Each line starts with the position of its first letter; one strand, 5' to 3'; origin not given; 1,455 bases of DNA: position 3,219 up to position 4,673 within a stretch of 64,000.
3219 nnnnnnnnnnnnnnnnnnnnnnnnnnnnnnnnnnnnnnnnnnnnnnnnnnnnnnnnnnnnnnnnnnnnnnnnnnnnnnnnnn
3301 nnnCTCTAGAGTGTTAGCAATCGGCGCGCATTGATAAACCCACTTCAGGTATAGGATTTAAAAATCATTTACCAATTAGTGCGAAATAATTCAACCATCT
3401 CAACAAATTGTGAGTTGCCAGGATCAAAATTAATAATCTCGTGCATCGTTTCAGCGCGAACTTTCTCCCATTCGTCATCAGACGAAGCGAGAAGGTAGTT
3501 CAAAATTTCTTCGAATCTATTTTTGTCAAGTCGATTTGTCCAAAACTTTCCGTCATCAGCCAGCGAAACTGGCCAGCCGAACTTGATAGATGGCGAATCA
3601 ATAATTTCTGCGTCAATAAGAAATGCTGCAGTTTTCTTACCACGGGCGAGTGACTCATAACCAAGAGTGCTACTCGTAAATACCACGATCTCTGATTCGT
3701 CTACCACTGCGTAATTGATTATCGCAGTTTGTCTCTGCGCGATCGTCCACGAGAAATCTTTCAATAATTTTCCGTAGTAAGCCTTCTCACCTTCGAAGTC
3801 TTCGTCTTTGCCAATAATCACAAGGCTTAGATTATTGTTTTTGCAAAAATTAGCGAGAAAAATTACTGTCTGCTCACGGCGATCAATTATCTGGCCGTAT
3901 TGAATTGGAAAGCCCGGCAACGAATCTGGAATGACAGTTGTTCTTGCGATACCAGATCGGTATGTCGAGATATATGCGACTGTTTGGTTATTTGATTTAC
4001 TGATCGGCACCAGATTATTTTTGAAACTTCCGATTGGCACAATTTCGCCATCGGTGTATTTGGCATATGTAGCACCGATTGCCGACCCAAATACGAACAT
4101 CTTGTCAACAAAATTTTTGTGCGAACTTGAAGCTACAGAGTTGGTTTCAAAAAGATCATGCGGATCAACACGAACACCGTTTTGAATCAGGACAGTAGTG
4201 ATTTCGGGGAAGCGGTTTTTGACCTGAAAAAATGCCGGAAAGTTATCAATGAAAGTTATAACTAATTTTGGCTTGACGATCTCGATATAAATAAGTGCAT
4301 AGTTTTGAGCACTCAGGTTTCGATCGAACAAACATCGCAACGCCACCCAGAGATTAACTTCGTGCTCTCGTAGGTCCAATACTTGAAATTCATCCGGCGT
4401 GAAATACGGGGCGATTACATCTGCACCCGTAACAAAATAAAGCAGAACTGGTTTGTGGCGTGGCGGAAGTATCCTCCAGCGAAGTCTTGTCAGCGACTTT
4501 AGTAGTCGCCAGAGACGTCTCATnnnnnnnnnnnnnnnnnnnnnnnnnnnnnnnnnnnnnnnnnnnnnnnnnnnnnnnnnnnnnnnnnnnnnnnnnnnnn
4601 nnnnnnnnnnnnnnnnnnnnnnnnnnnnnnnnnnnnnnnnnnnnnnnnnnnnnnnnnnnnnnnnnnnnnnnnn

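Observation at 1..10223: Segmentally duplicated cassette (amidotransferase / sulfotransferase-like / GT-B-like) with a 48-nt exact repeat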

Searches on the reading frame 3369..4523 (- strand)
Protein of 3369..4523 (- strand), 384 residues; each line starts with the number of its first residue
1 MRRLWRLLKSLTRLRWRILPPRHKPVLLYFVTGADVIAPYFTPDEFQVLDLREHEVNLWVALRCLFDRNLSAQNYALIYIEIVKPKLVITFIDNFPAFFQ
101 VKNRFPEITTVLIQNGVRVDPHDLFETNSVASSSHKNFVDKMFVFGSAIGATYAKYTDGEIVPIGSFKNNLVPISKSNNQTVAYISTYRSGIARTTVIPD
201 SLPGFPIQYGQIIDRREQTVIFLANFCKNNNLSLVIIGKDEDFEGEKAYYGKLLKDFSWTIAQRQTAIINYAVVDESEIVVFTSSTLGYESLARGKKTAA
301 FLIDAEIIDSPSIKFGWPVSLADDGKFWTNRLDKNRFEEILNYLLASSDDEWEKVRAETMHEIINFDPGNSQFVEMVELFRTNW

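Call 6: search_protein_families(library=pfam, proteins=[window:3369-4523:-])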
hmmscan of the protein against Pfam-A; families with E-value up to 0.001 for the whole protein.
window:3369-4523:- (384 aa): 0 families

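Call 7: search_protein_families(library=ncbifam, proteins=[window:3369-4523:-])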
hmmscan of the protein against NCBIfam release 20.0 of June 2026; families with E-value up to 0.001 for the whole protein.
window:3369-4523:- (384 aa): 1 family
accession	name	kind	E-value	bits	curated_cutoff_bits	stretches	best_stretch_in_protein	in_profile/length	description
TIGR04441.1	lept_O_ant_chp1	subfamily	1.1e-95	320.7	150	1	20-378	11-370/373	LA_1612 family putative O-antigen biosynthesis protein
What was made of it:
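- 3369..4523 (-): A2. GT-B-fold protein of the LA_1612 family. TIGR04441 scores 320.7 bits (call 7).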

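Call 10: find_encoding_contigs(protein=window:3369-4523:-, flank=10000, max_places=6)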
Protein window:3369-4523:- (384 aa): 2 contigs read that carry it; 2 places shown.
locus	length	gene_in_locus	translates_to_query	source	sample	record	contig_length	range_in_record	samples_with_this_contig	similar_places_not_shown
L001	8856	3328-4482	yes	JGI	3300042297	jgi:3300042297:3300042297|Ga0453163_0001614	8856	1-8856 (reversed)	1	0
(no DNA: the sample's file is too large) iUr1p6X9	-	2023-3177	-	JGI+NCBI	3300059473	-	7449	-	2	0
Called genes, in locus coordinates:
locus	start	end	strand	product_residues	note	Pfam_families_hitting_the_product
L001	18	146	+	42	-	-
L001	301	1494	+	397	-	-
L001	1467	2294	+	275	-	PF00977:His_biosynth, PF01207:Dus (faint), PF03060:NMO (faint)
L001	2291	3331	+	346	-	-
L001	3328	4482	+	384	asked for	PF27908:Lept_O_ant_chp1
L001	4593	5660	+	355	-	-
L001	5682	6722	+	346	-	-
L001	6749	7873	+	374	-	PF27908:Lept_O_ant_chp1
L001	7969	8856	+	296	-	?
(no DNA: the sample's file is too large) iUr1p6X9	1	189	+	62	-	?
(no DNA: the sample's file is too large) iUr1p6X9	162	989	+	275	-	PF00977:His_biosynth, PF01207:Dus (faint), PF03060:NMO (faint)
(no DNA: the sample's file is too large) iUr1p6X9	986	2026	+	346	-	-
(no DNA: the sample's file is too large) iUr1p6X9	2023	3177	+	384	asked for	PF27908:Lept_O_ant_chp1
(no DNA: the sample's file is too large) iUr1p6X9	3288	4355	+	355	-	-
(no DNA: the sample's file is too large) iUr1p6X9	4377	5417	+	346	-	-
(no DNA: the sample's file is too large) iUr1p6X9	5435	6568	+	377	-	PF27908:Lept_O_ant_chp1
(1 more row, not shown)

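Call 18: find_related_loci(query=A1, collection=genome_contigs, flank=10000)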
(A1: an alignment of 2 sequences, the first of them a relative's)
Query A1 (384 aa) in genome_contigs; peptide patterns used: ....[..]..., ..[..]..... (x = any residue, [..] = any of these).
82 stretches matched a pattern; 10 encode a relative of the query (tblastn E <= 1e-3); 10 distinct loci.
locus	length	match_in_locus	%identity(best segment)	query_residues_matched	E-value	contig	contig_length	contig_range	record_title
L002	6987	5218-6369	88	1-384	0e+0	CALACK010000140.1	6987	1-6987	MAG TPA_asm: uncultured Acidimicrobiaceae bacterium isolate ERR2206771_bin.13_CONCOCT_v1.1_MAG genome assembly, contig:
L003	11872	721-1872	87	1-384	0e+0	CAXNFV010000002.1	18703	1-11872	MAG: Ilumatobacteraceae bacterium isolate MiE-22jul19-24 genome assembly, contig: MiE-22jul19-C2654, whole genome shotgu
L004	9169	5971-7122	78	1-384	0e+0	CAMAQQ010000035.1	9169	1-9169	MAG: Ferrithrix thermotolerans DSM 19514 isolate AE-24oct19-111 genome assembly, contig: AE-24oct19-C14138, whole genome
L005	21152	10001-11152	73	1-384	0e+0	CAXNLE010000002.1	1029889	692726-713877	MAG: Ilumatobacteraceae bacterium isolate ME-04may21-LR-033 genome assembly, contig: ME-04may21-LR-C25, whole genome sho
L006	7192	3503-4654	62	1-384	1e-167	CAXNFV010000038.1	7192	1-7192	MAG: Ilumatobacteraceae bacterium isolate MiE-22jul19-24 genome assembly, contig: MiE-22jul19-C10150, whole genome shotg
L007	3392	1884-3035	63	1-384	2e-175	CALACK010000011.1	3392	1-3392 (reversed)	MAG TPA_asm: uncultured Acidimicrobiaceae bacterium isolate ERR2206771_bin.13_CONCOCT_v1.1_MAG genome assembly, contig:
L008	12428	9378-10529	60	1-384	2e-160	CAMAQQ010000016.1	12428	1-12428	MAG: Ferrithrix thermotolerans DSM 19514 isolate AE-24oct19-111 genome assembly, contig: AE-24oct19-C8814, whole genome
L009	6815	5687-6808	61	1-374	2e-159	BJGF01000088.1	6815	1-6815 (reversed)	Actinomycetes bacterium LBMAG_Actinobacteria_hypo.bin9_acIV DNA, sequence088, whole genome shotgun sequence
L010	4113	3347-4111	64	1-255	4e-111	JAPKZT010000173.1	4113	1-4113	MAG: Actinomycetota bacterium isolate LacPavin_0818_WC50_MAG_48_10 LacPavin_0818_WC50_scaffold_65136, whole genome shotg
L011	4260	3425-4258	59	1-278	1e-109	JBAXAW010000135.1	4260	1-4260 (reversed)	MAG: Actinomycetota bacterium isolate ELA151 MAG151_135, whole genome shotgun sequence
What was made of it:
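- All close relatives are Acidimicrobiia/Ilumatobacteraceae freshwater MAGs (call 18).
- Tried and rejected: The genome scan rejected it: all relatives are Acidimicrobiia MAGs (call 18).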

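Call 23: find_related_loci(query=A2, collection=metagenome_contigs, flank=10000)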
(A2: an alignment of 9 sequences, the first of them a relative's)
Query A2 (384 aa) in metagenome_contigs; peptide patterns used: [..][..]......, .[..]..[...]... (x = any residue, [..] = any of these).
484 stretches matched a pattern; 38 encode a relative of the query (tblastn E <= 1e-3); 38 distinct loci.
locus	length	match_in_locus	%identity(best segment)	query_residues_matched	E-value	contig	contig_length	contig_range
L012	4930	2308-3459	86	1-384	0e+0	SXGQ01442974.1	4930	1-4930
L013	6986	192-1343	85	1-384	0e+0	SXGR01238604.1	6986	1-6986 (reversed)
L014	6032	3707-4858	77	1-384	0e+0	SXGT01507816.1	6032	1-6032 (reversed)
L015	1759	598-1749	74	1-384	0e+0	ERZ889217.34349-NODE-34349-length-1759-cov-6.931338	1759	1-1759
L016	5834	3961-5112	66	1-384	0e+0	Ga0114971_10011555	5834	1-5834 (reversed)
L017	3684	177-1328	68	1-384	0e+0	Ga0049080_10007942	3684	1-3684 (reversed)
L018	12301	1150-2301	88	1-384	0e+0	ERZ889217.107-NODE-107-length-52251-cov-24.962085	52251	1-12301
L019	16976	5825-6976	63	1-384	4e-167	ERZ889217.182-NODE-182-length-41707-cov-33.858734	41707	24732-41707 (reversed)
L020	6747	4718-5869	62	1-384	1e-166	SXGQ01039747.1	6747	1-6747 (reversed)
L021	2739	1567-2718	61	1-384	4e-173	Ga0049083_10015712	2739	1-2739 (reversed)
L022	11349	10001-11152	54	1-384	3e-146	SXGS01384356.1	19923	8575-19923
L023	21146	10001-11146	57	3-384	1e-145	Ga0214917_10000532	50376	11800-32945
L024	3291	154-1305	54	1-384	1e-149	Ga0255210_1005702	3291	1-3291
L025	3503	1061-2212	53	1-384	2e-148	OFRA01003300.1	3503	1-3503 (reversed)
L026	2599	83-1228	54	1-382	2e-151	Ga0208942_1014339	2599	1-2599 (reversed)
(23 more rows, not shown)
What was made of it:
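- Many related contigs are short and end inside this locus (calls 10, 18, 23).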

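Call 24: find_homologous_proteins(query=window:3369-4523:-, max_evalue=0.00001)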
Query window:3369-4523:- (384 aa): 328 proteins with E <= 0.00001 among 2684 candidates; the best 120 are listed.
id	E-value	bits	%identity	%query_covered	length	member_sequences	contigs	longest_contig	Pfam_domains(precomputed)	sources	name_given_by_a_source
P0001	1.1e-238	810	92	100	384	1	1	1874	PF27908.1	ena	-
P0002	1.8e-238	809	92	100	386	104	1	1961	PF27908.1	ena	-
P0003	5.7e-238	807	92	99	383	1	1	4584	PF27908.1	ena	-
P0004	3.5e-236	801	91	100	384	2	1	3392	PF27908.1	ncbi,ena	-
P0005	7.6e-234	794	90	100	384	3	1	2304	PF27908.1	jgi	jgi:surface carbohydrate biosynthesis protein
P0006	9.8e-230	780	90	100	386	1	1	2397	PF27908.1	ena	-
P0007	2.8e-229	779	89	100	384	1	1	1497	PF27908.1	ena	-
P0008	5.5e-229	778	89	100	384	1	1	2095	PF27908.1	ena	-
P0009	1.7e-226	770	88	100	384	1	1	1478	PF27908.1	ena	-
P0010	2.5e-226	769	88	100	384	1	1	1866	PF27908.1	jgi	-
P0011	1.9e-223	760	86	100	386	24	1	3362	PF27908.1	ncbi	-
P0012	1.8e-221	753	85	100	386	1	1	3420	PF27908.1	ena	-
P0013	7.0e-221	751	86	100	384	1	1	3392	PF27908.1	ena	-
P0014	8.7e-221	751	85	100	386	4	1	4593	PF27908.1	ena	-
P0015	1.8e-220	750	86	100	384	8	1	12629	PF27908.1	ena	-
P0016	2.5e-220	749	85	100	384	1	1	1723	PF27908.1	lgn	-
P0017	9.9e-220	747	84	100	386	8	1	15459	PF27908.1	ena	-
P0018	2.3e-219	746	85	100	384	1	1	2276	PF27908.1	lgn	-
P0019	4.2e-219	745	84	96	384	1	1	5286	PF27908.1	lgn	-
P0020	4.6e-219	745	84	100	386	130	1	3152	PF27908.1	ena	-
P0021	4.7e-219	745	85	100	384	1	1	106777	PF27908.1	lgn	-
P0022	7.2e-219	744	85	100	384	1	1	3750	PF27908.1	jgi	jgi:surface carbohydrate biosynthesis protein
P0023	7.5e-219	744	84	96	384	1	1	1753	PF27908.1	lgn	-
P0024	9.0e-219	744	85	100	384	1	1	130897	PF27908.1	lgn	-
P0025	9.5e-219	744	86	100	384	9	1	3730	PF27908.1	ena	-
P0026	1.0e-218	744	85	100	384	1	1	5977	PF27908.1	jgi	jgi:surface carbohydrate biosynthesis protein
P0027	1.4e-218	743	85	100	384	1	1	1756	PF27908.1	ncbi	-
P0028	9.7e-218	741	85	100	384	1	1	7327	PF27908.1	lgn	-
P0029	1.6e-216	737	84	100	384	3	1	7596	PF27908.1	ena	-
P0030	2.5e-216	736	84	100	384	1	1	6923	PF27908.1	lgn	-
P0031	1.7e-214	730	83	96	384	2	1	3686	PF27908.1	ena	-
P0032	3.7e-210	716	82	100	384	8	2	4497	PF27908.1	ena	-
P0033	4.2e-209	712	80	100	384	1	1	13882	PF27908.1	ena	-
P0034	3.8e-208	709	81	100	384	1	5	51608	PF27908.1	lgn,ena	-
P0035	5.7e-208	709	80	100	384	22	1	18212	PF27908.1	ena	-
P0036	7.5e-208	708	81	100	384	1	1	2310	PF27908.1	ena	-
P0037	3.4e-207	706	80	100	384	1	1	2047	PF27908.1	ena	-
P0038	9.9e-202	688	78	100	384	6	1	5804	PF27908.1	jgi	-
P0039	1.2e-201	688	77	100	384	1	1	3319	PF27908.1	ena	-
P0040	6.2e-200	682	76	100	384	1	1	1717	PF27908.1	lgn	-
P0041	5.9e-172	590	88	78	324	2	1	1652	PF27908.1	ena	-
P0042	4.4e-171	587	67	100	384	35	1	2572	PF27908.1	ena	-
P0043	2.5e-159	548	62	100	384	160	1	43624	PF27908.1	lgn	-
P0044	2.1e-157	542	63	100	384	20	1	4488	PF27908.1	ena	-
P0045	9.5e-157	540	61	100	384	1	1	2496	PF27908.1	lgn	-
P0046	3.6e-156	538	63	98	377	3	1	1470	PF27908.1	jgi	jgi:surface carbohydrate biosynthesis protein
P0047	3.8e-155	535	60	100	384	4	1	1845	PF27908.1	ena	-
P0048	5.0e-155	534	61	100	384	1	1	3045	PF27908.1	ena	-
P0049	1.4e-154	533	61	96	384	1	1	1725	PF27908.1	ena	-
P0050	1.9e-154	532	60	100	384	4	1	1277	PF27908.1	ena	-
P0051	2.5e-154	532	61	100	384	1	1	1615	PF27908.1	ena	-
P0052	5.6e-154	531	61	96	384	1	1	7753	PF27908.1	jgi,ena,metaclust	metaclust:\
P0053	7.3e-154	530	61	96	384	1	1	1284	PF27908.1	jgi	-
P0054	8.7e-154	530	60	100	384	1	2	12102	PF27908.1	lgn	-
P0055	1.8e-153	529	60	100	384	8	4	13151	PF27908.1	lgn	-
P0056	3.4e-153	528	61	96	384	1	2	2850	PF27908.1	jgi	-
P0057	3.6e-153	528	60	100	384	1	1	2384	PF27908.1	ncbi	-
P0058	5.8e-153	528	61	96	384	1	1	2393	PF27908.1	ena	-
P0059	6.0e-153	527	61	96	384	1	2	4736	PF27908.1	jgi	-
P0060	1.2e-152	526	60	100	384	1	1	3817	PF27908.1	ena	-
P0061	2.5e-152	525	59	100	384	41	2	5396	PF27908.1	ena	-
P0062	3.7e-152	525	60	96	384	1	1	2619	PF27908.1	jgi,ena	jgi:surface carbohydrate biosynthesis protein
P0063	5.1e-152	524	60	100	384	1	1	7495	PF27908.1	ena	-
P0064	5.4e-152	524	60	100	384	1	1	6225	PF27908.1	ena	-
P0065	5.5e-152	524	59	100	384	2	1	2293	PF27908.1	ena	-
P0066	7.5e-152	524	59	100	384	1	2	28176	PF27908.1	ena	-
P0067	7.6e-152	524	60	100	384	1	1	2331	PF27908.1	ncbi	-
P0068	1.4e-151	523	59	100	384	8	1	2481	PF27908.1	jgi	jgi:surface carbohydrate biosynthesis protein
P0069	1.8e-151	523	60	100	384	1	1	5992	PF27908.1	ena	-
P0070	3.3e-151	522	59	100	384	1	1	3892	PF27908.1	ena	-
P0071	9.8e-151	520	60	100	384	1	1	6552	PF27908.1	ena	-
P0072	1.0e-150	520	59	100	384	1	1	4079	PF27908.1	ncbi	-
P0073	1.2e-150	520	59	100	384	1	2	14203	PF27908.1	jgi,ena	-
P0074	2.4e-150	519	59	100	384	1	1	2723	PF27908.1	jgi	jgi:surface carbohydrate biosynthesis protein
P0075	3.4e-149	515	58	100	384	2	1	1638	PF27908.1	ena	-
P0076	1.8e-148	513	59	100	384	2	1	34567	PF27908.1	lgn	-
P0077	4.3e-148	511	57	96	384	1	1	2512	PF27908.1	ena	-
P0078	2.2e-147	509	58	100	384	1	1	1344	PF27908.1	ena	-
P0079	3.2e-147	509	58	100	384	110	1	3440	PF27908.1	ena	-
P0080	2.2e-146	506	57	96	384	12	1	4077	PF27908.1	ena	-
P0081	7.5e-146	504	83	71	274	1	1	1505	PF27908.1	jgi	jgi:surface carbohydrate biosynthesis protein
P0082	4.5e-145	502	58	98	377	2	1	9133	PF27908.1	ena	-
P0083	5.4e-144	498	57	100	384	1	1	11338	PF27908.1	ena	-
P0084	1.4e-140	487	59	93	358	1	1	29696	PF27908.1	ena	-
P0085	6.5e-138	478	55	100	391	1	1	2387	PF27908.1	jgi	jgi:surface carbohydrate biosynthesis protein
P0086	6.6e-138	478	56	100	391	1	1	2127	PF27908.1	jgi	jgi:surface carbohydrate biosynthesis protein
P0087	1.2e-137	477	55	100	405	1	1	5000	PF27908.1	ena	-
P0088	1.4e-137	477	55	100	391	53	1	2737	PF27908.1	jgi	-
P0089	9.2e-137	474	56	100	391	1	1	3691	PF27908.1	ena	-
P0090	9.7e-137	474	56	100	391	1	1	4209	PF27908.1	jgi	jgi:surface carbohydrate biosynthesis protein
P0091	1.0e-136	474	54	98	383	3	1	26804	PF27908.1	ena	-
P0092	1.1e-136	474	55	100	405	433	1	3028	PF27908.1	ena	-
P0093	1.3e-136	474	56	100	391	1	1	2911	PF27908.1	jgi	jgi:surface carbohydrate biosynthesis protein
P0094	1.6e-136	473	55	100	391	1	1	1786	PF27908.1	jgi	jgi:surface carbohydrate biosynthesis protein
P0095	1.8e-136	473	56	100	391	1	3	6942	PF27908.1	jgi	jgi:surface carbohydrate biosynthesis protein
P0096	2.1e-136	473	55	100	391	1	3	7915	PF27908.1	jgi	jgi:surface carbohydrate biosynthesis protein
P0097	4.7e-136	472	55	100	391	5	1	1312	PF27908.1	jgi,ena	jgi:surface carbohydrate biosynthesis protein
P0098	4.9e-136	472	55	100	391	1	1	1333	PF27908.1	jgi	jgi:surface carbohydrate biosynthesis protein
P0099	6.7e-136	471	54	98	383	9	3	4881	PF27908.1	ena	-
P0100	7.3e-136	471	55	100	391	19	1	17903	PF27908.1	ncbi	ncbi:MAG: LA_1612 family putative O-antigen biosynthesis protein [Ilumatobacteraceae bacterium]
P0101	8.1e-136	471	53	98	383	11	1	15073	PF27908.1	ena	-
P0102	9.8e-136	471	55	100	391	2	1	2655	PF27908.1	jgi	jgi:surface carbohydrate biosynthesis protein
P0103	1.0e-135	471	55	100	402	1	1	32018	PF27908.1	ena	-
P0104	1.7e-135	470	55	100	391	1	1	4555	PF27908.1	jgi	-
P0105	3.2e-135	469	55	100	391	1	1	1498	PF27908.1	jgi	-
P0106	3.2e-135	469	53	98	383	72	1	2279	PF27908.1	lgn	-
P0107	1.2e-134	467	53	98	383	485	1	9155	PF27908.1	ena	-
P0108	1.2e-134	467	54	100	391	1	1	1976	PF27908.1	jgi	-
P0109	1.2e-134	467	53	100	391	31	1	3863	PF27908.1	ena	-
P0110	1.3e-134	467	55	100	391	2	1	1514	PF27908.1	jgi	jgi:surface carbohydrate biosynthesis protein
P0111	1.4e-134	467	53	98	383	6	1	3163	PF27908.1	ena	-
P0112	1.4e-134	467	53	98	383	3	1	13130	PF27908.1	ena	-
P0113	2.2e-134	466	54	99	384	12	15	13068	PF27908.1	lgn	-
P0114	2.8e-134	466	54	100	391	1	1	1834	PF27908.1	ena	-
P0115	2.8e-134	466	55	100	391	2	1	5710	PF27908.1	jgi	jgi:surface carbohydrate biosynthesis protein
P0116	3.9e-134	466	55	100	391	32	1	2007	PF27908.1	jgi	-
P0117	5.3e-134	465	54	100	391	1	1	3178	PF27908.1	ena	-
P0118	6.5e-134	465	55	100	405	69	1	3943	PF27908.1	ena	-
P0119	6.8e-134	465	54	100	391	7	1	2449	PF27908.1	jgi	jgi:surface carbohydrate biosynthesis protein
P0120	6.9e-134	465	55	100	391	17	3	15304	PF27908.1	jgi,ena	jgi:surface carbohydrate biosynthesis protein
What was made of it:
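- On LA_1612 family (TIGR04441 / PF27908): PF27908 is precomputed on homologues (calls 10, 24).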

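Call 35: search_solved_structures(query=A5, max_evalue=1)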
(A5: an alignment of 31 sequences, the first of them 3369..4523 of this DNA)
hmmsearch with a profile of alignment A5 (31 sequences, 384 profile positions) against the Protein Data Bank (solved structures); distinct sequences matched with E-value up to 1: 0.
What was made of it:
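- Tried and rejected: The PDB profile search also gave nothing (call 35).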

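Call 47: predict_structure(alignment_id=A5)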
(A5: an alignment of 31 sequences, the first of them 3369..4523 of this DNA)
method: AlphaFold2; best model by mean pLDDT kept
length: 384 residues; sequences in the alignment: 31
mean_pLDDT: 85.0   pTM: 0.81
mean pLDDT of the five models: 85.0, 84.3, 83.3, 82.9, 77.5
residues with pLDDT >= 90: 167; 70-90: 174; 50-70: 34; < 50: 9
segments of 3 or more residues with pLDDT < 50: 126-133
pLDDT, mean of each block of 10 residues (from residue 1): 67 78 90 83 90 80 89 89 93 73 88 71 50 60 88 81 80 73 93 88 85 95 97 93 93 96 76 89 88 92 88 84 94 97 95 92 84 90 81
secondary structure, 60 per line:
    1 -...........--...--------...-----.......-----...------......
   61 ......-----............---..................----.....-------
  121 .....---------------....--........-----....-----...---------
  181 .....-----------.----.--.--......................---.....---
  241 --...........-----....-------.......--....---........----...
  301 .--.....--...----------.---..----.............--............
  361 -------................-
elements in order: H2-12 E15-17 E26-28 H34-40 E46-48 E55-57 H58-66 H72-83 E87-91 H92-104 E109-113 H121-125 E141-144 H147-154 E160-163 E181-185 H209-229 E233-237 H243-253 E259-262 H270-276 E279-282 H286-293 E298-301 H304-308 H334-346 H349-360 H368-383

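Call 50: fold_search(model_id=the predicted structure, library=pdb)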
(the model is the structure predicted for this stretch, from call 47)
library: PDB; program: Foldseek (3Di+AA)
matches with E <= 10: 1053; with E <= 0.001: 281
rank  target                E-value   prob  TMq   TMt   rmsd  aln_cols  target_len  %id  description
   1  6eji_A                9.9e-09  1.00  0.51  0.54   7.8       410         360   13  Structure of a glycosyltransferase (released 2018-02-07)
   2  4pqg_B                9.8e-08  1.00  0.45  0.36   7.0       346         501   11  Crystal structure of the pneumococcal O-GlcNAc transferase GtfA in complex with UDP and GlcNAc (released 2014-06-18)
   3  6kih_A                3.4e-07  1.00  0.48  0.46   7.9       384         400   11  Sucrose-phosphate synthase (tll1590) from Thermosynechococcus elongatus (released 2020-05-27)
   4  4x7r_A                3.8e-07  1.00  0.46  0.38   6.7       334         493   13  Crystal structure of S. aureus TarM G117R mutant in complex with Fondaparinux, alpha-GlcNAc-glycerol and UDP (released 2015-02-25)
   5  8jjn_B                3.8e-07  1.00  0.47  0.55   7.5       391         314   11  Structure of SenB in complex with UDP-Glc and PO4- at 1.98 Angstroms resolution (released 2024-02-07)
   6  3mbo_F                4.5e-07  1.00  0.49  0.50   7.7       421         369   10  Crystal Structure of the Glycosyltransferase BaBshA bound with UDP and L-malate (released 2010-09-29)
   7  4wyi                  5.4e-07  1.00  0.53  0.59   6.4       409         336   11  The crystal structure of Arabidopsis thaliana galactolipid synthase, MGD1 (apo-form) (released 2016-02-17)
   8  8jjn_A                5.7e-07  1.00  0.47  0.55   7.0       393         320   11  Structure of SenB in complex with UDP-Glc and PO4- at 1.98 Angstroms resolution (released 2024-02-07)
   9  8rz3_A                6.4e-07  1.00  0.47  0.54   7.1       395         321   12  Structures of Se- glycosyltransferase SenB from Variovorax paradoxus (released 2024-09-11)
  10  4fkz_A                6.8e-07  1.00  0.51  0.51   8.6       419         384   13  Crystal structure of Bacillus subtilis UDP-GlcNAc 2-epimerase in complex with UDP-GlcNAc and UDP (released 2013-05-08)
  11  8k5u_B                6.8e-07  1.00  0.46  0.53   7.2       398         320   10  Se-glycosyltransferase RsSenB (released 2024-02-07)
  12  7qsg_A                7.7e-07  1.00  0.49  0.50   8.3       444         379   10  Methylmannose polysaccharide mannosyltransferase from M. hassiacum (released 2023-01-25)
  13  3beo_A                9.2e-07  1.00  0.49  0.50   9.8       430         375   11  A Structural Basis for the allosteric regulation of non-hydrolyzing UDP-GlcNAc 2-epimerases (released 2008-02-19)
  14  6vlc_B                1.2e-06  1.00  0.53  0.55   7.3       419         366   15  Crystal structure of UDP-GlcNAc 2-epimerase from Neisseria meningitidis bound to UDP-GlcNAc (released 2020-11-11)
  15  3mbo_D                1.2e-06  1.00  0.48  0.50   7.6       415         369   10  Crystal Structure of the Glycosyltransferase BaBshA bound with UDP and L-malate (released 2010-09-29)
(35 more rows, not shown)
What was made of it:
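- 3369..4523 (-): The AF2 model has pLDDT 85 and GT-B Foldseek hits (calls 47, 50).
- Checked: The A model is GT-B (call 50).
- The A fold is GT-B (call 50).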
